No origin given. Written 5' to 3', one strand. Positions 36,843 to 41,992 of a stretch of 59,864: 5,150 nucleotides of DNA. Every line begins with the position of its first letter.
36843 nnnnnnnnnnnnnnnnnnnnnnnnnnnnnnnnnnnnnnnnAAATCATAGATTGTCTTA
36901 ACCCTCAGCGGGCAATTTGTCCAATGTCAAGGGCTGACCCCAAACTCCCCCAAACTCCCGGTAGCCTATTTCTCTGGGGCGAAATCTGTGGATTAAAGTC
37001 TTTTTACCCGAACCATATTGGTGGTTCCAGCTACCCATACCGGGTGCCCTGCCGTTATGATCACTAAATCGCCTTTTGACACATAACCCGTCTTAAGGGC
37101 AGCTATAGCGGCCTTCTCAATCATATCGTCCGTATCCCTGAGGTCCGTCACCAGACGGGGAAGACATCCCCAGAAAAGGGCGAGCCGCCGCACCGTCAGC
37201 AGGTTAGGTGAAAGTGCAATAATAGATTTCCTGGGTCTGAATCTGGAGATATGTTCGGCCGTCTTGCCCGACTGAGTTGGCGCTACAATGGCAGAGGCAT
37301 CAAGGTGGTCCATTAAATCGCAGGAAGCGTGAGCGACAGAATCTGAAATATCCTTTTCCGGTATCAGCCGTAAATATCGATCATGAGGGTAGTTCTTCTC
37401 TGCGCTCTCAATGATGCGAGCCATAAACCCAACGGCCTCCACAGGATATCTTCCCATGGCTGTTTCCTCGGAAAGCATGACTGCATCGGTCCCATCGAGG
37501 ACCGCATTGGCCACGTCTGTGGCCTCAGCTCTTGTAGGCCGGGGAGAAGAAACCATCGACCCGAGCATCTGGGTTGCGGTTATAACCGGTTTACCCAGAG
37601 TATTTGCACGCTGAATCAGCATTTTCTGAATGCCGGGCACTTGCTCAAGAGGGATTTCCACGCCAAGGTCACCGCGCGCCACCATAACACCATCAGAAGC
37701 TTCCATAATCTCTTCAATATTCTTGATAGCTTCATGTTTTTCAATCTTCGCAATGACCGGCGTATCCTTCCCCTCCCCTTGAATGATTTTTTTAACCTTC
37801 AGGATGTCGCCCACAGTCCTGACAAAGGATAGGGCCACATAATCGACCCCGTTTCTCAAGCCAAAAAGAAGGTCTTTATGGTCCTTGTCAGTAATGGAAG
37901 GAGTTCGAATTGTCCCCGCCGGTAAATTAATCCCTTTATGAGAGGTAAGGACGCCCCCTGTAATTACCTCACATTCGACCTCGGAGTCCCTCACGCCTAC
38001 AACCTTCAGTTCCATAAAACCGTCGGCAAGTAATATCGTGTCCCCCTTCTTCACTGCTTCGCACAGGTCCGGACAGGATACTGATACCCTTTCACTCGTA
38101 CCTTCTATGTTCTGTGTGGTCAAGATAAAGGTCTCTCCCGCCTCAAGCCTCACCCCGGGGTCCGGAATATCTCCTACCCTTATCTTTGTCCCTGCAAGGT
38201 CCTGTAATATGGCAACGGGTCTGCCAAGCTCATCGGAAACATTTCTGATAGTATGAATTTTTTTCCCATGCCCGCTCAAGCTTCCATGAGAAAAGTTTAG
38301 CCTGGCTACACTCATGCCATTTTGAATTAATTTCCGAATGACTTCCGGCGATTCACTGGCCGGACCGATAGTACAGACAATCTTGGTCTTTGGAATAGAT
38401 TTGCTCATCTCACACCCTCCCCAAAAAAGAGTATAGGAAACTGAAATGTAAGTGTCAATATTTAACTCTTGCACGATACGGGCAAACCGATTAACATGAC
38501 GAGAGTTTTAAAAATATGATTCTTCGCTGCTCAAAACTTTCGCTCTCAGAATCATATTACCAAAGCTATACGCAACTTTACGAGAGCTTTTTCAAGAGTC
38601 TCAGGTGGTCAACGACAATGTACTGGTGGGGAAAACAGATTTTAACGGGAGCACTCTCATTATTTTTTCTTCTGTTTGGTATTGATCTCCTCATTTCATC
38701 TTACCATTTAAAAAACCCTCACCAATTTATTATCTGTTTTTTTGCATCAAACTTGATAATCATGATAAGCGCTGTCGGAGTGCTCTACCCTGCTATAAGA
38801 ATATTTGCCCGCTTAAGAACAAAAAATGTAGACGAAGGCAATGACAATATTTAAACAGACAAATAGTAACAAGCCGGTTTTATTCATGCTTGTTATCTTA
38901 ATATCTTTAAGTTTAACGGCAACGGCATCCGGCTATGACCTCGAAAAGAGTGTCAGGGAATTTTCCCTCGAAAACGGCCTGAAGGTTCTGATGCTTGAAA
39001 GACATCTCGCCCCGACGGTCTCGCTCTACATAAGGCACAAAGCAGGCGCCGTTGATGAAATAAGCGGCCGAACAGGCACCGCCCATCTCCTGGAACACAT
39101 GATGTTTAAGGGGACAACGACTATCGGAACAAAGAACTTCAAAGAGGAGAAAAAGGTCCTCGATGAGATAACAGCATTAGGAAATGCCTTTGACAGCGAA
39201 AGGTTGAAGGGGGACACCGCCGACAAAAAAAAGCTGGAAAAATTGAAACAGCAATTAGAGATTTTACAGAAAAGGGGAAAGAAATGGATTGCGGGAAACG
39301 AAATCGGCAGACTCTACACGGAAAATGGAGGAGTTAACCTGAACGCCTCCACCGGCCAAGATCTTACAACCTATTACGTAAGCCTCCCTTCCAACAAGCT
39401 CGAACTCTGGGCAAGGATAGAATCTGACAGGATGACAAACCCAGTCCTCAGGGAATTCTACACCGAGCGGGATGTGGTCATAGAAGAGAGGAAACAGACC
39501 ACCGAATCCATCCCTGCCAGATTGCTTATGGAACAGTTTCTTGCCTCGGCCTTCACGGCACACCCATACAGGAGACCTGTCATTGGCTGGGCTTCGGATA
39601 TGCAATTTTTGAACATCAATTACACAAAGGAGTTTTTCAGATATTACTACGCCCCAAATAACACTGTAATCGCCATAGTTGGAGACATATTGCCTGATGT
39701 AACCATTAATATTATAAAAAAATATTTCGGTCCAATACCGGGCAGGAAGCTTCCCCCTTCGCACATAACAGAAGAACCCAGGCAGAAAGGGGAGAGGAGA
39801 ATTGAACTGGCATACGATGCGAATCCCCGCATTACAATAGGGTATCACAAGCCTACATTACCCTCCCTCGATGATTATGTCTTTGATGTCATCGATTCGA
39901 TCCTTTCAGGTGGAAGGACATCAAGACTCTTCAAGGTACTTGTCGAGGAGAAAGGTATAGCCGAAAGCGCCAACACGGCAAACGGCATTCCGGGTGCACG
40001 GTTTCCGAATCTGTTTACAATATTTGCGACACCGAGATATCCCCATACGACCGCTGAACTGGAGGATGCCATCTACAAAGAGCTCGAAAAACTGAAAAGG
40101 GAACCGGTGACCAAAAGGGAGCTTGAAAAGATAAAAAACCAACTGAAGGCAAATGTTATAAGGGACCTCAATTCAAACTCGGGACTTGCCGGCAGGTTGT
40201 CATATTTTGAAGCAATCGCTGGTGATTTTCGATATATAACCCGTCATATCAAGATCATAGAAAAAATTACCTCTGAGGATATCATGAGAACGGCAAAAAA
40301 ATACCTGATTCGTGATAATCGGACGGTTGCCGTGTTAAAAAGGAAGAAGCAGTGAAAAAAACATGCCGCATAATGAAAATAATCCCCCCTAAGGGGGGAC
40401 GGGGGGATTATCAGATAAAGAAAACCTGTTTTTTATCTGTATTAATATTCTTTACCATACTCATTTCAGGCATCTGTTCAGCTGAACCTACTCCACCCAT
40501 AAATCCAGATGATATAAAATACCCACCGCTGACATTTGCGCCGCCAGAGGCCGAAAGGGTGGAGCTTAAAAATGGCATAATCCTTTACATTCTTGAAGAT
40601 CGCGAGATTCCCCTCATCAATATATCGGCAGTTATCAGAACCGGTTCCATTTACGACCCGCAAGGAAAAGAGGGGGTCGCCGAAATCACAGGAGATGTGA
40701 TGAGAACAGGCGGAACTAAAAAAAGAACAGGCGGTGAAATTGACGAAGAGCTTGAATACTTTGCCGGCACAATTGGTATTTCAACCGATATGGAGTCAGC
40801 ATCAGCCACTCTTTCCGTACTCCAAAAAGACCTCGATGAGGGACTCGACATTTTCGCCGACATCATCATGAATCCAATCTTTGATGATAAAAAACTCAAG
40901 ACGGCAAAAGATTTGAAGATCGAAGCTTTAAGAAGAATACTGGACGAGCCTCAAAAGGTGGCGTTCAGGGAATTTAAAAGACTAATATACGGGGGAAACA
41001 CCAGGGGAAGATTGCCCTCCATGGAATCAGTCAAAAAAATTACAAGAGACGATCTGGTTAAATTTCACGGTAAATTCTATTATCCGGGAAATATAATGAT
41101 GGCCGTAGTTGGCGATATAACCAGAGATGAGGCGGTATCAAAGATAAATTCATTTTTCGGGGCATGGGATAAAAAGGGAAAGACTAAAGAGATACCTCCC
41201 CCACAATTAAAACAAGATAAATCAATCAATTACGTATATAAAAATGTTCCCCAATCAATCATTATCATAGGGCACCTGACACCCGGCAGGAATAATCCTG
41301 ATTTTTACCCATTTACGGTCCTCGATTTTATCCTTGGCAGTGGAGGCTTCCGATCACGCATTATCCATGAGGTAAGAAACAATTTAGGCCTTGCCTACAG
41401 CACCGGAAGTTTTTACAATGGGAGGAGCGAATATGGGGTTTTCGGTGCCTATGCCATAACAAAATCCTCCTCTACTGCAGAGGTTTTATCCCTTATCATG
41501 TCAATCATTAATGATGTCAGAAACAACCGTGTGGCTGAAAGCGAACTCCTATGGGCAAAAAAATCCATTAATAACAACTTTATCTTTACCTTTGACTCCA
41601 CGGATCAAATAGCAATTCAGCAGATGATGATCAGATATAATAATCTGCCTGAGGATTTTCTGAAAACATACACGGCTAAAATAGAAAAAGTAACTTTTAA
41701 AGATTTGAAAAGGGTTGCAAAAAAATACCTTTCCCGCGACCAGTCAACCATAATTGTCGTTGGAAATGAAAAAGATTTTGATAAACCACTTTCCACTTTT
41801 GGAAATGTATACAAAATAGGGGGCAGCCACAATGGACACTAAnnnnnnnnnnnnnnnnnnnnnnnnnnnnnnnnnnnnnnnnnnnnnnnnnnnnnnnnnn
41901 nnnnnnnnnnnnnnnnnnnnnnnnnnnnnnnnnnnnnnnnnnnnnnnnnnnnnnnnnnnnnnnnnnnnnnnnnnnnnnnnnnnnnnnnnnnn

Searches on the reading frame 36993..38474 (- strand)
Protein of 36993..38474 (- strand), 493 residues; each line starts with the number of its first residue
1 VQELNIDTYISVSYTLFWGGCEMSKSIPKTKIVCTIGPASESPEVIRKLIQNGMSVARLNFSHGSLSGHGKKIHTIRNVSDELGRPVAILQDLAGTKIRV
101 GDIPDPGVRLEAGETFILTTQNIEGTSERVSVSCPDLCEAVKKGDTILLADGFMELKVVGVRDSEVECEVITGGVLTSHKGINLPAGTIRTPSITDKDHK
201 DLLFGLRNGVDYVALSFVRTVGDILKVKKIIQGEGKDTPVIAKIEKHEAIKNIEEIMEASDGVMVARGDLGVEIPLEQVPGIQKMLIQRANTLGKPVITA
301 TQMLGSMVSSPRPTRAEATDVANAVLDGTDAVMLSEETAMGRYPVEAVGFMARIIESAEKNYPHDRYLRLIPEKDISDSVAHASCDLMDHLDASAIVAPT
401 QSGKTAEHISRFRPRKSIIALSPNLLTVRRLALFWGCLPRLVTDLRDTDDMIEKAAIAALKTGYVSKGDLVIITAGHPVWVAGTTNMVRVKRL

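Call 20: search_protein_families(library=pfam, proteins=[window:36993-38474:-], max_evalue=0.001)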
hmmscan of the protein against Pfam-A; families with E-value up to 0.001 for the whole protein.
window:36993-38474:- (493 aa): 3 families
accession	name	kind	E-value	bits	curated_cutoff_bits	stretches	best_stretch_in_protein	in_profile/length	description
PF00224.27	PK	-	1.1e-121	406.4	30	1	28-348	2-328/328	Pyruvate kinase, barrel domain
PF02887.21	PK_C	-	1.7e-35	122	28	1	378-490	1-113/114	Pyruvate kinase, alpha/beta domain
PF03328.21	HpcH_HpaI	-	4.1e-06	26.7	25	1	189-292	64-176/221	HpcH/HpaI aldolase/citrate lyase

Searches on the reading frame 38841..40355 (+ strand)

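Call 21: search_protein_families(library=pfam, proteins=[window:38841-40355:+], max_evalue=0.001)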
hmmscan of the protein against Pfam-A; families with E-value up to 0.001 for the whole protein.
window:38841-40355:+ (504 aa): 2 families
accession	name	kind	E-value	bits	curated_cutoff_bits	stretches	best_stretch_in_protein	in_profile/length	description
PF05193.26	Peptidase_M16_C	-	4.4e-31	108.6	23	1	263-435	8-181/181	Peptidase M16 inactive domain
PF00675.25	Peptidase_M16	-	8.9e-17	61.8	22.3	2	151-248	50-146/149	Insulinase (Peptidase family M16)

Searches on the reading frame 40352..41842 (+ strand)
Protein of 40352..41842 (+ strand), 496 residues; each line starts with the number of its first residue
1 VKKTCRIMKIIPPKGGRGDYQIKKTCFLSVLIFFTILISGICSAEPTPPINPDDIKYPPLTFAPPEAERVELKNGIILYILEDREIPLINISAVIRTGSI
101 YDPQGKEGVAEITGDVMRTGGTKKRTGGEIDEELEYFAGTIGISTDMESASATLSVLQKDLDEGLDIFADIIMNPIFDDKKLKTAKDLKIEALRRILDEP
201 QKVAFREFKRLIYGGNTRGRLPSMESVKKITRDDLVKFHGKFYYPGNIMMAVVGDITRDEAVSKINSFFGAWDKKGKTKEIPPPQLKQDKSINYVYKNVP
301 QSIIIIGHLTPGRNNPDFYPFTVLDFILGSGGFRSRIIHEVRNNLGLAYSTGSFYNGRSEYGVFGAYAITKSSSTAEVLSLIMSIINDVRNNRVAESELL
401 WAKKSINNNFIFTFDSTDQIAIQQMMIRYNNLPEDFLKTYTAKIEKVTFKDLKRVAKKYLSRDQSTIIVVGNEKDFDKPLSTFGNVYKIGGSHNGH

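Call 21: search_protein_families(library=pfam, proteins=[window:40352-41842:+], max_evalue=0.001)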
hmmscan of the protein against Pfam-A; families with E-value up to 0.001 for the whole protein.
window:40352-41842:+ (496 aa): 2 families
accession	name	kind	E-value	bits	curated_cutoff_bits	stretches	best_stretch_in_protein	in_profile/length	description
PF05193.26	Peptidase_M16_C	-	5.4e-38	131.1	23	1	229-404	1-179/181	Peptidase M16 inactive domain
PF00675.25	Peptidase_M16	-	1.3e-15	58.1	22.3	1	90-216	14-139/149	Insulinase (Peptidase family M16)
